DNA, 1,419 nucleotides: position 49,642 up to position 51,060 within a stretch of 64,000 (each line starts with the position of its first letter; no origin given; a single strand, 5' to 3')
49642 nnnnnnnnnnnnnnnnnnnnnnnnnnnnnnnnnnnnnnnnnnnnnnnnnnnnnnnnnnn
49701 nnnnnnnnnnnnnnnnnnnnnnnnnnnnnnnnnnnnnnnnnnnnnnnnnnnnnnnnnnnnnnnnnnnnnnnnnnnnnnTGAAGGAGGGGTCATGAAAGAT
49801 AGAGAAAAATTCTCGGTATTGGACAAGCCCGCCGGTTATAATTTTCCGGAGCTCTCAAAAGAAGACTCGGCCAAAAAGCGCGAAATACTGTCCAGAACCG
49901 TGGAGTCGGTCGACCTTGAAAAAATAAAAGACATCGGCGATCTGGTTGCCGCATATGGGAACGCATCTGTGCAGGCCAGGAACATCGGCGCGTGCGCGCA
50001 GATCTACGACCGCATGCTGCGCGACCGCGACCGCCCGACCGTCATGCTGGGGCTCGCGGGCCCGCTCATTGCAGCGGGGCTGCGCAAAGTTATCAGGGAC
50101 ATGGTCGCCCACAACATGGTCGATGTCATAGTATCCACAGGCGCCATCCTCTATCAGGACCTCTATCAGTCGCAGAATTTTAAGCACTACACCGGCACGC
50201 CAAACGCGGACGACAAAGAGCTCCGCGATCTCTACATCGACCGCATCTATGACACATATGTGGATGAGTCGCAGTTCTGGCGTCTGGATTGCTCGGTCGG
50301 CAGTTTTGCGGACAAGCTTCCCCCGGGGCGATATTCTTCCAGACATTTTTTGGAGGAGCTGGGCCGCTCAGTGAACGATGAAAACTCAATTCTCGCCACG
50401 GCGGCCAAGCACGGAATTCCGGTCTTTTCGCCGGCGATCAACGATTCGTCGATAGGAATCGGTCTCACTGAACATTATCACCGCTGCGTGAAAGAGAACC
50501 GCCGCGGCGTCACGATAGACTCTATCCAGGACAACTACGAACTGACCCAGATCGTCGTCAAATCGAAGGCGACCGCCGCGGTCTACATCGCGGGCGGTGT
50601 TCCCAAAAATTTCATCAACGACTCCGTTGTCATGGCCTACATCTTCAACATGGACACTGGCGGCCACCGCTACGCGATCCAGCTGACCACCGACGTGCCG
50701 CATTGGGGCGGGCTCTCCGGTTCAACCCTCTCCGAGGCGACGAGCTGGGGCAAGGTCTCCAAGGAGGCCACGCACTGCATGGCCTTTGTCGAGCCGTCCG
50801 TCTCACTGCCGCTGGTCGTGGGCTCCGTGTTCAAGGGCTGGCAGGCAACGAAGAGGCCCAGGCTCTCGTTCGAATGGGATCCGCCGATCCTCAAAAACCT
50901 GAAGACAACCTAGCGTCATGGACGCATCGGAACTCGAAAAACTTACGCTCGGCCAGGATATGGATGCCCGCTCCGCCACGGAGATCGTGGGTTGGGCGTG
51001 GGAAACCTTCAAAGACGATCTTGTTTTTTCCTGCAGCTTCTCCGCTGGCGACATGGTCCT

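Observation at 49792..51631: Deoxyhypusine-synthase-like gene coupled to an APS/PAPS-reductase-family gene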

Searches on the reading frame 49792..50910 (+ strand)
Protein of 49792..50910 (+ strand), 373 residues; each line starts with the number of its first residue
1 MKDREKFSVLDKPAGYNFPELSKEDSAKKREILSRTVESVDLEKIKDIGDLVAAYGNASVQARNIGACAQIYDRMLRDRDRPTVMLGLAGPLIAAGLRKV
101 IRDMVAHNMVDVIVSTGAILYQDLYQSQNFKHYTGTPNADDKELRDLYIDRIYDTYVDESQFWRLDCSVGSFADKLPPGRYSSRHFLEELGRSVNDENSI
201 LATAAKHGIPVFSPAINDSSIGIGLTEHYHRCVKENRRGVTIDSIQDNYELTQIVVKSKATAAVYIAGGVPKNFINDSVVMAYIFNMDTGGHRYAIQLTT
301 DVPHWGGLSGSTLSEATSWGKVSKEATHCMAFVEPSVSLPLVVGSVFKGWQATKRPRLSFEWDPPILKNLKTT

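Call 3: search_protein_families(library=pfam, proteins=[window:49792-50910:+], max_evalue=0.01)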
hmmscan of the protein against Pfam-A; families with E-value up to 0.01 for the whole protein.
window:49792-50910:+ (373 aa): 1 family
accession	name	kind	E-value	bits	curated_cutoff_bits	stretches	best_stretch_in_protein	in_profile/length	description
PF01916.23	DS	-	1.9e-89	300.2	27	1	50-344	1-286/288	Deoxyhypusine synthase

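Call 4: search_protein_families(library=ncbifam, proteins=[window:49792-50910:+], max_evalue=0.01)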
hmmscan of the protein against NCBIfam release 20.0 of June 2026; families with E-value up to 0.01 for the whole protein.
window:49792-50910:+ (373 aa): 8 families
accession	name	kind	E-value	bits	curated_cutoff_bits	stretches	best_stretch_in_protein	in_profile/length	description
NF002006.0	PRK00805.1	equivalog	1.5e-100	336.3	434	1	29-361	3-332/338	deoxyhypusine synthase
NF002699.1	PRK02492.1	equivalog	6.4e-99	331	500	1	31-358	2-331/338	1,9-bis(guanidino)-5-aza-nonane synthase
NF002630.0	PRK02301.1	equivalog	1.5e-74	251.1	364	1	27-347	4-312/318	deoxyhypusine synthase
TIGR00321.1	dhys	equivalog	4.2e-74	249.6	304.25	1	37-347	2-300/301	deoxyhypusine synthase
NF001980.1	PRK00770.1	equivalog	2.5e-56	191.3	450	1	41-370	5-343/350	homospermidine biosynthesis protein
NF002294.1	PRK01221.1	equivalog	1e-49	169.6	350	1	37-345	1-299/300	deoxyhypusine synthase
NF003052.1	PRK03971.1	equivalog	4.9e-47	160.8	380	1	30-348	13-334/334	deoxyhypusine synthase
NF052581.1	GSU2086_dom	subfamily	0.00027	20.6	250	0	68-124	48-105/301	GSU2086 family protein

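Call 9: find_homologous_proteins(query=window:49792-50910:+)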
Query window:49792-50910:+ (373 aa): 5272 proteins with E <= 0.001 among 8000 candidates; the best 120 are listed.
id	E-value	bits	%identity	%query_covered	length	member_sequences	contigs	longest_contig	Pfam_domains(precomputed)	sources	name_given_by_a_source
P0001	1.2e-227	773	89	100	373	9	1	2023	PF01916.24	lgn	-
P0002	2.9e-226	769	89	100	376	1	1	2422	PF01916.24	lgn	-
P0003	6.3e-225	764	90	100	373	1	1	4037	PF01916.24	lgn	-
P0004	2.6e-224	762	88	100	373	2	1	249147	PF01916.24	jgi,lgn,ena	-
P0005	1.4e-215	733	84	100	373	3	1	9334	PF01916.24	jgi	jgi:deoxyhypusine synthase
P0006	1.1e-199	681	81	98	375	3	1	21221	PF01916.24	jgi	jgi:deoxyhypusine synthase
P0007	2.2e-198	677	78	99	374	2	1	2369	PF01916.24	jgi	-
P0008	1.3e-187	641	75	98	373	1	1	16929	PF01916.24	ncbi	-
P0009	3.6e-187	640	73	99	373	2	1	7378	PF01916.24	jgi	jgi:deoxyhypusine synthase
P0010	3.3e-185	633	73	98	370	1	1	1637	PF01916.24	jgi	jgi:deoxyhypusine synthase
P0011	4.1e-185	633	73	99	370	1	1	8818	PF01916.24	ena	-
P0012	9.2e-185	632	74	99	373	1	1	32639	PF01916.24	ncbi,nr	ncbi:MAG: deoxyhypusine synthase family protein [Deltaproteobacteria bacterium]|nr:deoxyhypusine syn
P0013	2.5e-184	631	73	100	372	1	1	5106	PF01916.24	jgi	-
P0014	8.4e-184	629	73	98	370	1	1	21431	PF01916.24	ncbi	ncbi:MAG: deoxyhypusine synthase family protein [Pseudomonadota bacterium]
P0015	8.5e-184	629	73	98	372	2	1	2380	PF01916.24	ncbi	-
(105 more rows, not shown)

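Call 11: find_related_loci(query=A1, collection=genome_contigs, flank=8000)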
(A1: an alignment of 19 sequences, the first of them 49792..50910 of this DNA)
Query A1 (373 aa) in genome_contigs; peptide patterns used: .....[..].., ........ (x = any residue, [..] = any of these).
516 stretches matched a pattern; 486 encode a relative of the query (tblastn E <= 1e-3); the best 80 are kept; 80 distinct loci.
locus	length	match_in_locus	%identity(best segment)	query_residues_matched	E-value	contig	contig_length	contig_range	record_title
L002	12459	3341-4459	89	1-373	0e+0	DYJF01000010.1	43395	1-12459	MAG TPA_asm: Bdellovibrio sp. isolate FI88_57_8 Afr_mines_FI88_369_length_43395_cov_3_229049, whole genome shotgun seque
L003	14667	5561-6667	74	1-370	0e+0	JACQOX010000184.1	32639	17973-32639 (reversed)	MAG: Deltaproteobacteria bacterium isolate NC_groundwater_1292_Ag_S-0.2um_52_21 S_p2_S4_coassembly_k141_3999074, whole g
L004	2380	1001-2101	73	4-370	0e+0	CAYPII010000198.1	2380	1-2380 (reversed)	MAG TPA_asm: uncultured Myxococcales bacterium isolate SRP141376_co4_47 genome assembly, contig: NODE_76772_length_2380_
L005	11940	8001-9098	73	6-371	0e+0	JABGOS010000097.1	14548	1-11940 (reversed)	MAG: Deltaproteobacteria bacterium isolate co234_bin13 NODE_7255_length_14548_cov_5.568067, whole genome shotgun sequenc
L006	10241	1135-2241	71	1-370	0e+0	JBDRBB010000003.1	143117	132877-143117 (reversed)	MAG: Pseudomonadota bacterium isolate MEGAHIT-group-1.1036 k141_37048, whole genome shotgun sequence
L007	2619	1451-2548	72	6-371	0e+0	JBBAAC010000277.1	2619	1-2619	MAG: bacterium isolate SO_2017_GW3_31 scaffold_4139_c1_OW296A_2017, whole genome shotgun sequence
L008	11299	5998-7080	72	6-366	0e+0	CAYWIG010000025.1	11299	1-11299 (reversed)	MAG TPA_asm: uncultured Myxococcales bacterium isolate SRP077602_co8_292 genome assembly, contig: NODE_8161_length_11299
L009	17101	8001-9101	69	6-372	0e+0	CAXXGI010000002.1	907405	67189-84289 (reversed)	MAG: bacterium isolate 6c96434a-ce13-4ced-a411-5e06885b37c0 genome assembly, contig: contig_2, whole genome shotgun sequ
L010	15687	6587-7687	70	4-370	1e-180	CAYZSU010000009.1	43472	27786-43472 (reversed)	MAG TPA_asm: uncultured Myxococcales bacterium isolate SRP077602_co7_165 genome assembly, contig: NODE_3972_length_43472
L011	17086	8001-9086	71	12-372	7e-179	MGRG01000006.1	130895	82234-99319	MAG: Deltaproteobacteria bacterium RIFCSPHIGHO2_01_FULL_43_49 rifcsphigho2_01_scaffold_221, whole genome shotgun sequenc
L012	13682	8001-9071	72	16-372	5e-179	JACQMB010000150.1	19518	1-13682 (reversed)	MAG: Deltaproteobacteria bacterium isolate NC_groundwater_1218_Ag_S-0.1um_53_77 S_p1_S3_coassembly_k141_2347270, whole g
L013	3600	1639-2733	71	6-370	0e+0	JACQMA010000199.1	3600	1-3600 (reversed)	MAG: Deltaproteobacteria bacterium isolate NC_groundwater_1217_Ag_S-0.1um_54_19 S_p1_S3_coassembly_k141_2090388, whole g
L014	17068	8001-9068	70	16-371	2e-177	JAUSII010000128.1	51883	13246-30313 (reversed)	MAG: Deltaproteobacteria bacterium isolate E14_metabat.bin.232 E14_k141_687689, whole genome shotgun sequence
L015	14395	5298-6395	73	7-372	0e+0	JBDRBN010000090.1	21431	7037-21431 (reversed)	MAG: Pseudomonadota bacterium isolate MEGAHIT-group-1.13 k141_12007579, whole genome shotgun sequence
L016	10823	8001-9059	70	18-370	1e-173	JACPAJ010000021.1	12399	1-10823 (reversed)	MAG: Deltaproteobacteria bacterium isolate NC_groundwater_228_Ag_S-0.2um_45_8 S5_GD2017_2_S2_scaffold_6614, whole genome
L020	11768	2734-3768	69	27-371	1e-166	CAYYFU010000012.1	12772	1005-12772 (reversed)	MAG TPA_asm: uncultured Pseudomonadota bacterium isolate binchicken_co125_1081 genome assembly, contig: NODE_10007_lengt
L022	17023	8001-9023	69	23-363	1e-164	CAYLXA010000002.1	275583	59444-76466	MAG TPA_asm: uncultured bacterium isolate SRP329715_co1_385 genome assembly, contig: NODE_13_length_275583_cov_13.499412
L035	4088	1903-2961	63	20-372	2e-161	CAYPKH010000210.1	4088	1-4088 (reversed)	MAG TPA_asm: uncultured Nitrospina sp. isolate binchicken_co61_41 genome assembly, contig: NODE_6848_length_4088_cov_10.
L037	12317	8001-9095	64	10-370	2e-156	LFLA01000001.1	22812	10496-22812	MAG: Nitrospina sp. LS_NOB contig18961, whole genome shotgun sequence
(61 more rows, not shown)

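Call 26: list_cluster_members(proteins=[P0121, window:49792-50910:+, P0133])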
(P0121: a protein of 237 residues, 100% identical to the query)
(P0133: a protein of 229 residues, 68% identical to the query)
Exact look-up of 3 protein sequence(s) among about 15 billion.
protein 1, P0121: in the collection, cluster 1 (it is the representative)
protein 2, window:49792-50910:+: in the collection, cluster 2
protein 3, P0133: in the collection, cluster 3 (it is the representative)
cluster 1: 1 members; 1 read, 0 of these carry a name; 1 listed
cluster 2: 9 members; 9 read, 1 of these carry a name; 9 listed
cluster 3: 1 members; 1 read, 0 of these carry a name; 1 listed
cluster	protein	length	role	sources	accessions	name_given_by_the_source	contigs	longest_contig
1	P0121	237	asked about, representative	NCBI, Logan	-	-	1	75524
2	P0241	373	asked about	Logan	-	-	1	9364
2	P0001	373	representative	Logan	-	-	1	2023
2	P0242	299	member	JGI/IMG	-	deoxyhypusine synthase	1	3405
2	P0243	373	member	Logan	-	-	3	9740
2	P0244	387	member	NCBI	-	-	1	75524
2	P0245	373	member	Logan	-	-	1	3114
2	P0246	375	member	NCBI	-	-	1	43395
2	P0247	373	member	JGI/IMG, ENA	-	-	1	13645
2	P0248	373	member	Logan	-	-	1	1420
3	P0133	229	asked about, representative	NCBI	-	-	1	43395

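Call 36: search_protein_families(library=pfam, proteins=[L035:236-952:+, L037:9200-10318:-, L037:3671-5023:+, L037:10347-11519:-, L037:7311-7745:+, L037:11446-12273:-, L037:2817-3530:+, L037:5115-6488:+, L022:9086-10042:+, L020:4909-6030:+], max_evalue=0.0001)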
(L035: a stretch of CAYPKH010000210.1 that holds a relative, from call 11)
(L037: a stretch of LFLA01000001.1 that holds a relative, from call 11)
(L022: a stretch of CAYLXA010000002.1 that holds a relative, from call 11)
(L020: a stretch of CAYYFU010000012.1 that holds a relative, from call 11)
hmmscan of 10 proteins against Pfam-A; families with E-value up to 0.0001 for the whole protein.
L035:236-952:+ (239 aa): 3 families
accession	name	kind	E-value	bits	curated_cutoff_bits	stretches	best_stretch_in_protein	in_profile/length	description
PF01128.25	IspD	-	5.2e-73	245.9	27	1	3-223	1-219/221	2-C-methyl-D-erythritol 4-phosphate cytidylyltransferase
PF12804.13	NTP_transf_3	-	1e-12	49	27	1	5-132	1-121/160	MobA-like NTP transferase domain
PF02348.25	CTP_transf_3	-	4.5e-05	23.8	22.6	1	21-154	15-139/217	Cytidylyltransferase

L037:9200-10318:- (373 aa): 2 families
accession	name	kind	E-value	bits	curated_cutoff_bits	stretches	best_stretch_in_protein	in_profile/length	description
PF01545.26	Cation_efflux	-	1.6e-50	172.1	26.6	1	8-201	1-198/198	Cation efflux family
PF16916.11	ZT_dimer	-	1.8e-24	86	26.7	1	205-281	1-76/78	Dimerisation domain of Zinc Transporter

L037:3671-5023:+ (451 aa): 0 families

L037:10347-11519:- (391 aa): 5 families
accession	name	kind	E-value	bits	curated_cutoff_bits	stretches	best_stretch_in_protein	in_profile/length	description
PF14815.12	NUDIX_4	-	8.5e-31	106.5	35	1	270-385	3-113/113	NUDIX domain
PF00730.31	HhH-GPD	-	5.1e-26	91.6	26.2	1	69-202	1-106/108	HhH-GPD superfamily base excision DNA repair protein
PF00293.34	NUDIX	-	3.6e-18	66.3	21.1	1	267-384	4-132/134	NUDIX domain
PF00633.29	HHH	-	2e-09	37.3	24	1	134-162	2-30/30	Helix-hairpin-helix motif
PF22327.2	Nudt16-like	-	3.5e-05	24.2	27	1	291-351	33-97/161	U8 snoRNA-decapping enzyme-like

L037:7311-7745:+ (145 aa): 2 families
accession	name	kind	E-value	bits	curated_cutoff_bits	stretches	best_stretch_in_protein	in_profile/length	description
PF00578.27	AhpC-TSA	-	4.3e-37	127.3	26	1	5-126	2-122/124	AhpC/TSA family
PF08534.16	Redoxin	-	2.1e-23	83.2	26.6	1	4-135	2-138/148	Redoxin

L037:11446-12273:- (276 aa): 1 family
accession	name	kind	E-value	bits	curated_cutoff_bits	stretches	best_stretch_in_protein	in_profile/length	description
PF04055.27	Radical_SAM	-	6.6e-11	43.1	29.5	1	92-174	5-94/166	Radical SAM superfamily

L037:2817-3530:+ (238 aa): 1 family
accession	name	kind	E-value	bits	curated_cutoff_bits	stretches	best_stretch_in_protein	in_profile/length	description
PF00691.25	OmpA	-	9.1e-20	71.3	27.2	1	136-217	2-85/98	OmpA family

L037:5115-6488:+ (458 aa): 7 families
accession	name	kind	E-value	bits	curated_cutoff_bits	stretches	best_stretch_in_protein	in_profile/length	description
PF06745.19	ATPase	-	3.9e-20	72.6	26.6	2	73-150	2-80/231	KaiC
PF13481.12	AAA_25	-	1.4e-14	54.6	27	1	63-222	6-195/195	AAA domain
PF18073.7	Zn_ribbon_LapB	-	5.7e-12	45.5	25.7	1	10-37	1-28/28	Rubredoxin metal binding domain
PF13541.12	ChlI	-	1.7e-09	38.1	27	1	340-428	31-119/121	Subunit ChlI of Mg-chelatase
PF05362.19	Lon_C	-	2.7e-07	30.8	21.1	1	353-457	94-203/205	Lon protease (S16) C-terminal proteolytic domain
PF13401.12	AAA_22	-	6.6e-07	30.1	27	1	91-216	6-123/130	AAA domain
PF03796.21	DnaB_C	-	8.3e-07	29.1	27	1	72-137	2-67/255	DnaB-like helicase C terminal domain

L022:9086-10042:+ (319 aa): 5 families
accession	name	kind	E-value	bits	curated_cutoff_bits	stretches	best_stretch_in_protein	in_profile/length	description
PF01370.27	Epimerase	-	8e-44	150.3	20.9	1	3-229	1-240/240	NAD dependent epimerase/dehydratase family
PF16363.11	GDP_Man_Dehyd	-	3.7e-28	99.4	27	1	4-292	1-331/332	GDP-mannose 4,6 dehydratase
PF04321.23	RmlD_sub_bind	-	1.9e-12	47.3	27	1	1-166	1-153/287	RmlD substrate binding domain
PF01073.25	3Beta_HSD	-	1.6e-10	40.9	22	1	4-219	1-230/280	3-beta hydroxysteroid dehydrogenase/isomerase family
PF07993.18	NAD_binding_4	-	8.9e-06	25.5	20.1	0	45-202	67-246/258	Male sterility protein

L020:4909-6030:+ (374 aa): 2 families
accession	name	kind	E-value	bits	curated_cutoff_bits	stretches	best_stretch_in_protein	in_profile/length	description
PF07642.17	BBP2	-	4.1e-67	227.3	26.2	1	34-374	2-339/339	Putative beta-barrel porin-2, OmpL-like. bbp2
PF11336.14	DUF3138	-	1.7e-07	30.8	27.3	1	325-374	476-525/525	Protein of unknown function (DUF3138)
